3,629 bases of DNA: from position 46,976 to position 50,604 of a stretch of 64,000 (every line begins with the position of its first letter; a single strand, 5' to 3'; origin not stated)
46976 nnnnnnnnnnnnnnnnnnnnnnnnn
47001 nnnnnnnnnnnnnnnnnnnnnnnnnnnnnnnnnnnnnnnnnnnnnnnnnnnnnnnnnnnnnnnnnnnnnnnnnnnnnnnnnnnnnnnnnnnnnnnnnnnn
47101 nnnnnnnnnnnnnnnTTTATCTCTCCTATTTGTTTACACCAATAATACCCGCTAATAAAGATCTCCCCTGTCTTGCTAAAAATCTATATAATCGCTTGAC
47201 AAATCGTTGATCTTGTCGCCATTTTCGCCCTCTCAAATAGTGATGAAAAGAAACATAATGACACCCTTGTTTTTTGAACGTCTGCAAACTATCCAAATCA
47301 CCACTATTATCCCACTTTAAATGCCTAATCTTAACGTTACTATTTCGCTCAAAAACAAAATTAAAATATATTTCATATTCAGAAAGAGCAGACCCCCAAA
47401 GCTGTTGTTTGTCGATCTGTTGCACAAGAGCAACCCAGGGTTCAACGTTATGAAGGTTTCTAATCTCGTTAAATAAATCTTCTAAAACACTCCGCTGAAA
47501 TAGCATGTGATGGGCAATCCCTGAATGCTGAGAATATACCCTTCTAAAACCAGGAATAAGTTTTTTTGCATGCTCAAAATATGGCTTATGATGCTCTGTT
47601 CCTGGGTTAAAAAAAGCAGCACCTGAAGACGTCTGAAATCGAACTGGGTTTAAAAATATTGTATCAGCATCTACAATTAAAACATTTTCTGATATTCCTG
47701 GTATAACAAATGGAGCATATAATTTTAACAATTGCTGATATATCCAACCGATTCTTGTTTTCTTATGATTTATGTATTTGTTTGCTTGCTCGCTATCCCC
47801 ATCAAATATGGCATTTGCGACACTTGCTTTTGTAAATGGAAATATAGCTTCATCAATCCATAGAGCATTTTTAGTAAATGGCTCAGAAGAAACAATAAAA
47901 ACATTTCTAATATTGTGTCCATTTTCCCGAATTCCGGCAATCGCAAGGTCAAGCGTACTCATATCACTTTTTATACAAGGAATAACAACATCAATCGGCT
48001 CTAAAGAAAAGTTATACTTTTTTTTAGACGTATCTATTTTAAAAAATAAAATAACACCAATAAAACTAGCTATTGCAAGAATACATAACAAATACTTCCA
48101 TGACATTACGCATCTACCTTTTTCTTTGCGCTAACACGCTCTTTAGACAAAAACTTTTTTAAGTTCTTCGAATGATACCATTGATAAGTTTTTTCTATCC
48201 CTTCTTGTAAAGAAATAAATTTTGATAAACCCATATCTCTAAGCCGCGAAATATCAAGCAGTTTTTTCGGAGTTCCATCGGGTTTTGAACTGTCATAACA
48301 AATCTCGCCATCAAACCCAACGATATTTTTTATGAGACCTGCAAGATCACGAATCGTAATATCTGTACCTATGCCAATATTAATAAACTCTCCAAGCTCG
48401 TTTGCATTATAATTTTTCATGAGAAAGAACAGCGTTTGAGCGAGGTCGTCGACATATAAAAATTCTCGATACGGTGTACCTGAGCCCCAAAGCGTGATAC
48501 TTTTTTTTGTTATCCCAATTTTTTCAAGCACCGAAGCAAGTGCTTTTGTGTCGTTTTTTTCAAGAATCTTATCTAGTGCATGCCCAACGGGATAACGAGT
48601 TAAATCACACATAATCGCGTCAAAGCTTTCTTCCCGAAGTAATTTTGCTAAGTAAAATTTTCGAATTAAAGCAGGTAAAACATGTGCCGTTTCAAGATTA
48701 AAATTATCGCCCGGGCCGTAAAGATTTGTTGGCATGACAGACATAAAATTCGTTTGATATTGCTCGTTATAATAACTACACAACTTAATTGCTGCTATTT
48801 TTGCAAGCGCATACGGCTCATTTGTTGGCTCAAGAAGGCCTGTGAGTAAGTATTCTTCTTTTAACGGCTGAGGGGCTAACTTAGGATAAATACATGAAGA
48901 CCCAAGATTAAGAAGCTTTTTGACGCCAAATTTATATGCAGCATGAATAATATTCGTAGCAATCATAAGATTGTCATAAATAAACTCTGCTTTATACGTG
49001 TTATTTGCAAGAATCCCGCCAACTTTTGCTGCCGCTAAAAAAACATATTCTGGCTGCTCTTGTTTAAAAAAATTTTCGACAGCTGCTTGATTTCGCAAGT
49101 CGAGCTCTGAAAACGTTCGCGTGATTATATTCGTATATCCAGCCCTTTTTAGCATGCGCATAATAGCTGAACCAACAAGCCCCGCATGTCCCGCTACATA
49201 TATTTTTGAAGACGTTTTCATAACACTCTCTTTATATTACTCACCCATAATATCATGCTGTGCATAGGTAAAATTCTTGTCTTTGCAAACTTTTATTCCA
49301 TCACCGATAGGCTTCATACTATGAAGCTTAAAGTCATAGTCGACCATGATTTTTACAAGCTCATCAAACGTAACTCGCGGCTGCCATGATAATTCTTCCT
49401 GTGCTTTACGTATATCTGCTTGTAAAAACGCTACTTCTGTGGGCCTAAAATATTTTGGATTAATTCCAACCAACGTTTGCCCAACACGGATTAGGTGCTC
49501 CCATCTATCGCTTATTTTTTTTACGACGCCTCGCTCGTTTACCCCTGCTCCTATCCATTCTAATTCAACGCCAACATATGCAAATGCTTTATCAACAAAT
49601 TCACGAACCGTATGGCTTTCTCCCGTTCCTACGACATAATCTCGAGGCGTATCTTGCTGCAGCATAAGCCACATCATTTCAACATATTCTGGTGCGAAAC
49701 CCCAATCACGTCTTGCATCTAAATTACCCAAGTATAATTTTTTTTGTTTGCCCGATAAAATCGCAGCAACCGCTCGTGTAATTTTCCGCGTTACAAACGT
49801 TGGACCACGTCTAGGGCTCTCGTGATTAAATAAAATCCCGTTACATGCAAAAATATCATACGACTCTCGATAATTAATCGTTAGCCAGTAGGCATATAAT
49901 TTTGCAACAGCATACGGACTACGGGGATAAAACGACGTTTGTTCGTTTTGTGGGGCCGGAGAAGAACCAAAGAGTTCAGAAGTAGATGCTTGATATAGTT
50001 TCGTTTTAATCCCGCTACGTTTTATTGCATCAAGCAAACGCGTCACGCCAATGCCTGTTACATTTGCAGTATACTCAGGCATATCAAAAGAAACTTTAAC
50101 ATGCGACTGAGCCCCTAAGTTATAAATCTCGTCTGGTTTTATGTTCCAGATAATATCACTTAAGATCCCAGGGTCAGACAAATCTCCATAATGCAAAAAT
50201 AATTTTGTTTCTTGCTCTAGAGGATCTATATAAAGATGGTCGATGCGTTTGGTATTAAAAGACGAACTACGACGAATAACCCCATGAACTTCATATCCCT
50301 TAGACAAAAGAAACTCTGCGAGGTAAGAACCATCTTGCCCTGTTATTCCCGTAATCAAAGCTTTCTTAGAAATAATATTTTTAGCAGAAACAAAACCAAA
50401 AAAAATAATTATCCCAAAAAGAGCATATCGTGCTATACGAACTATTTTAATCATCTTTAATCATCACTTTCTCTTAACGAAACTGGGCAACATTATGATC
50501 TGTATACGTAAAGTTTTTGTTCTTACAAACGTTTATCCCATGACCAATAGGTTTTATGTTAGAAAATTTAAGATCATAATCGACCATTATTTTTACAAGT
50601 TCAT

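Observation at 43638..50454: Systematic N-terminal signal anchors on nucleotide-sugar-dependent enzymes: a topology puzzle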

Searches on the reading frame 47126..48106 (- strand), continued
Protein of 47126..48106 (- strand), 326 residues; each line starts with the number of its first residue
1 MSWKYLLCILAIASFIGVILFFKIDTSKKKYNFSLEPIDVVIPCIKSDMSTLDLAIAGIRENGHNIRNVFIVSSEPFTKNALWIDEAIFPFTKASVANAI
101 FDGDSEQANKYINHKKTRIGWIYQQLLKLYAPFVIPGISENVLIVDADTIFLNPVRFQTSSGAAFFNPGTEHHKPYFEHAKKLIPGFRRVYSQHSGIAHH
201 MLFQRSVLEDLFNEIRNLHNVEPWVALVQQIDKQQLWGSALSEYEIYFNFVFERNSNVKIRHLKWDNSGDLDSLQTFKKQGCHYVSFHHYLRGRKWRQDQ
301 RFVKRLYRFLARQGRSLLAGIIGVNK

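Call 82: fold_search(model_id=the predicted structure, library=viral)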
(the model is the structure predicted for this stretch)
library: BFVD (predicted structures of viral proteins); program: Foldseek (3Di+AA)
matches with E <= 10: 759; with E <= 0.001: 80
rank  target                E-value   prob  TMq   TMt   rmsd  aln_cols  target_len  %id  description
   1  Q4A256                3.9e-09  1.00  0.47  0.25  13.8       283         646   12  Methyltransferase domain-containing protein [Emiliania huxleyi virus 86 (isolate United Kingdom/English Channel/1999)]
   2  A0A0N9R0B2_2          7.2e-09  1.00  0.49  0.24   6.6       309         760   14  UDP-N-acetylglucosamine 2-epimerase [Chrysochromulina ericina virus CeV-01B]
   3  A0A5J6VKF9            1.7e-08  1.00  0.47  0.32  11.0       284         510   12  GMA12/MNN10 family galactosyl transferase [Megaviridae environmental sample]
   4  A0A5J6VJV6            7.7e-08  1.00  0.42  0.47   7.1       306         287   11  Stealth protein [Megaviridae environmental sample]
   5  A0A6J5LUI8            1.4e-07  1.00  0.47  0.54   4.6       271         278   14  Nucleotide-diphospho-sugar transferase domain-containing protein [uncultured Caudovirales phage]
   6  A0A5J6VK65            8.8e-07  1.00  0.41  0.23   9.2       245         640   13  Uncharacterized protein [Megaviridae environmental sample]
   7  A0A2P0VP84            1.1e-06  1.00  0.47  0.48   6.5       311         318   10  Glycosyltransferase family 8 protein [Tetraselmis virus 1]
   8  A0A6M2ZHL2            1.8e-06  1.00  0.37  0.43   8.4       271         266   14  Glycosyltransferase [Synechococcus phage S-SCSM1]
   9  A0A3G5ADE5            4.5e-06  1.00  0.48  0.43   5.5       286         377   12  Putative galacturonosyltransferase 6-like protein [Hyperionvirus sp.]
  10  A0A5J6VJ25            5.1e-06  1.00  0.38  0.44   6.2       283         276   12  Stealth protein [Megaviridae environmental sample]
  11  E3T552                1.0e-05  1.00  0.40  0.52   6.6       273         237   14  Nucleotide-diphospho-sugar transferase domain-containing protein [Cafeteria roenbergensis virus (strain BV-PW1)]
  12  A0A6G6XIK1            1.1e-05  1.00  0.35  0.46   9.7       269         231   14  (no name in the UniProt tables at hand)
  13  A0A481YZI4            1.7e-05  1.00  0.37  0.32  12.3       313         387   13  Putative mannosyltransferase [Marseillevirus LCMAC202]
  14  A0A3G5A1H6            1.9e-05  1.00  0.40  0.44   7.5       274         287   13  UDP-glucuronate:xylan alpha-glucuronosyltransferase 2-like [Faunusvirus sp.]
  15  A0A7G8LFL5            3.0e-05  1.00  0.32  0.42   9.4       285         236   13  (no name in the UniProt tables at hand)
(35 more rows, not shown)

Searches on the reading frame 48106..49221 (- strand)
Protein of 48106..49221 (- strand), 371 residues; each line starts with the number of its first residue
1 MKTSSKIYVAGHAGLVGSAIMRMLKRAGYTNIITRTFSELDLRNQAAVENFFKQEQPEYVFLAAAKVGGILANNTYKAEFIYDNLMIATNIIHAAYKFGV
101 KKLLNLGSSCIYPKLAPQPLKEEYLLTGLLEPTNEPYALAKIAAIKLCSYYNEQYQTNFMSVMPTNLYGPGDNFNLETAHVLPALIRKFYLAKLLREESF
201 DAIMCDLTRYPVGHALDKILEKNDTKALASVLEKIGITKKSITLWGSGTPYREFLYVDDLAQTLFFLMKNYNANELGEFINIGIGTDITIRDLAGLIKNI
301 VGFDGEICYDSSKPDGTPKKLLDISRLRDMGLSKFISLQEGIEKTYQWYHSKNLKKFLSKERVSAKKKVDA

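Call 5: search_protein_families(library=pfam, proteins=[window:48106-49221:-], max_evalue=0.01)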
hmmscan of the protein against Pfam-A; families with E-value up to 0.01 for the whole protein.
window:48106-49221:- (371 aa): 4 families
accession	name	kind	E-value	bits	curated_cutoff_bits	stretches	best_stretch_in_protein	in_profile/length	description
PF01370.27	Epimerase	-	1.4e-63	215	20.9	2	7-193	1-197/240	NAD dependent epimerase/dehydratase family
PF16363.11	GDP_Man_Dehyd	-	5.3e-14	52.9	27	1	36-184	55-200/332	GDP-mannose 4,6 dehydratase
PF04321.23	RmlD_sub_bind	-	5.7e-06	26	27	1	6-65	2-60/287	RmlD substrate binding domain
PF02719.21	Polysacc_synt_2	-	2.8e-05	23.9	20.2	1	39-106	60-126/293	Polysaccharide biosynthesis protein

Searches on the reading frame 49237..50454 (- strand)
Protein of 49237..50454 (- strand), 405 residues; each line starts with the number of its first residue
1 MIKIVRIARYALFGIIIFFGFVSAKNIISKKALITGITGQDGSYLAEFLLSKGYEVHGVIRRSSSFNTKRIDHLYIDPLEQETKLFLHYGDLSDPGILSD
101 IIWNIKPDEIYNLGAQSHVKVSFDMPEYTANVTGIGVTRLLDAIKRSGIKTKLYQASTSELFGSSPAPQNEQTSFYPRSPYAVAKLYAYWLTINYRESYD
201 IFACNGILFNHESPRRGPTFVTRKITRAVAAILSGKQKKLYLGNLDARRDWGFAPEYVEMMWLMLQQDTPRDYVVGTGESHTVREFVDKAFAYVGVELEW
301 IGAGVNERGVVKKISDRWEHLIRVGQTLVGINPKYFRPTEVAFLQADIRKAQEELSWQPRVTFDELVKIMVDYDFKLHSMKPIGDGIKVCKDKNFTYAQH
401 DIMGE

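Call 5: search_protein_families(library=pfam, proteins=[window:49237-50454:-], max_evalue=0.01)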
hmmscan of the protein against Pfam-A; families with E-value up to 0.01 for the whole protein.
window:49237-50454:- (405 aa): 3 families
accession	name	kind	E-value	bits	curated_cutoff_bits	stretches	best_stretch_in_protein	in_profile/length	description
PF16363.11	GDP_Man_Dehyd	-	7.2e-144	479.7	27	1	33-370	1-332/332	GDP-mannose 4,6 dehydratase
PF01370.27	Epimerase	-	3.9e-71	239.7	20.9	1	32-276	1-240/240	NAD dependent epimerase/dehydratase family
PF04321.23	RmlD_sub_bind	-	3.4e-06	26.8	27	1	31-186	2-130/287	RmlD substrate binding domain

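Call 8: search_protein_families(library=ncbifam, proteins=[window:49237-50454:-], max_evalue=0.01)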
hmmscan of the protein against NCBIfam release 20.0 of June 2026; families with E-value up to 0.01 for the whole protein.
window:49237-50454:- (405 aa): 14 families
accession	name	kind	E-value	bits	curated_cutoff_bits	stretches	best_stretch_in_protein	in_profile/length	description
TIGR01472.1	gmd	equivalog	4.9e-166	552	415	1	30-377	1-341/342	GDP-mannose 4,6-dehydratase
TIGR01181.1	dTDP_gluc_dehyt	equivalog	2.3e-26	92.6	365.1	1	32-373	2-310/321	dTDP-glucose 4,6-dehydratase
TIGR04180.1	EDH_00030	hypoth_equivalog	1.1e-21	77.3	475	1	33-278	2-238/297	NAD-dependent 4,6-dehydratase LegB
TIGR02622.1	CDP_4_6_dhtase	equivalog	8.3e-21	74.5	278.45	2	29-151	4-122/352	CDP-glucose 4,6-dehydratase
TIGR01179.1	galE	equivalog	3.2e-15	55.8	262.3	1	32-198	2-162/332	UDP-glucose 4-epimerase GalE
NF007582.0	PRK10217.1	equivalog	1.5e-09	37.4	698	1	30-277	2-253/355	dTDP-glucose 4,6-dehydratase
NF011728.1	PRK15181.1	equivalog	1.6e-08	33.9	760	1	28-241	14-224/348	Vi polysaccharide biosynthesis UDP-N-acetylglucosaminuronic acid C-4 epimerase TviC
NF007490.0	PRK10084.1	subfamily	1.6e-08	33.9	649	1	78-276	45-259/361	dTDP-glucose 4,6-dehydratase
NF007956.0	PRK10675.1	subfamily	1.2e-07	31.2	394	1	31-187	2-155/338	UDP-glucose 4-epimerase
NF043036.1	ErythonDh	equivalog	6.7e-06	25.5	325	1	31-195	2-163/321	D-erythronate dehydrogenase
NF052578.1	StrlDmthSdmBMthl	equivalog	8.2e-05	22.5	600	1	32-198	3-151/328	sterol demethylase protein SdmB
TIGR01214.1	rmlD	equivalog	0.00017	20.8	224.05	1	32-201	2-144/285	dTDP-4-dehydrorhamnose reductase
TIGR03466.1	HpnA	hypoth_equivalog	0.00028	19.9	367.65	1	31-174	2-131/327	hopanoid-associated sugar epimerase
NF041015.1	UDPsulfquin_syn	equivalog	0.0025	16.8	575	1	31-153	2-139/384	UDP-sulfoquinovose synthase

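Call 23: find_homologous_proteins(query=window:49237-50454:-, max_evalue=1e-50)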
Query window:49237-50454:- (405 aa): 8000 proteins with E <= 1e-50 among 8000 candidates; the best 120 are listed.
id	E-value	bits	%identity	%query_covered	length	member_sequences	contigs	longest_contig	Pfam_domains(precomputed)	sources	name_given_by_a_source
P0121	1.2e-274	928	100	100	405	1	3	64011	PF04321.24,PF16363.12,PF01370.28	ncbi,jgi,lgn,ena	-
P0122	1.4e-226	770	66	86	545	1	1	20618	PF04321.24,PF16363.12,PF01370.28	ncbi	-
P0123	1.9e-219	747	85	92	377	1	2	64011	PF16363.12,PF01370.28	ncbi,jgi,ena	-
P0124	2.1e-197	674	73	93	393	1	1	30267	PF04321.24,PF16363.12,PF01370.28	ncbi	-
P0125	5.7e-197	673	75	92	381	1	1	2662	PF16363.12,PF01370.28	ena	-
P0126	9.0e-197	672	74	92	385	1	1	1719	PF04321.24,PF16363.12,PF01370.28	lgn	-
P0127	2.4e-196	671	73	92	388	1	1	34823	PF16363.12,PF01370.28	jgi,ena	-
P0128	2.8e-196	670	73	93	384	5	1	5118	PF16363.12,PF01370.28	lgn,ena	-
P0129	3.7e-196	670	74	92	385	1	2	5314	PF04321.24,PF16363.12,PF01370.28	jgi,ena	-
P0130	4.8e-196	670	74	92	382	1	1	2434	PF04321.24,PF16363.12,PF01370.28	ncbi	-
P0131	5.1e-196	670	74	92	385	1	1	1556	PF04321.24,PF16363.12,PF01370.28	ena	-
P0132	7.4e-196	669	74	92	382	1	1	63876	PF04321.24,PF16363.12,PF01370.28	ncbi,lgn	ncbi:MAG: GDP-mannose 4,6-dehydratase [bacterium]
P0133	2.2e-195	667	73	93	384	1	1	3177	PF04321.24,PF16363.12,PF01370.28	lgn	-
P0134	2.2e-195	667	73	93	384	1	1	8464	PF16363.12,PF01370.28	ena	-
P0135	2.6e-195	667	73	92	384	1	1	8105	PF16363.12,PF01370.28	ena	-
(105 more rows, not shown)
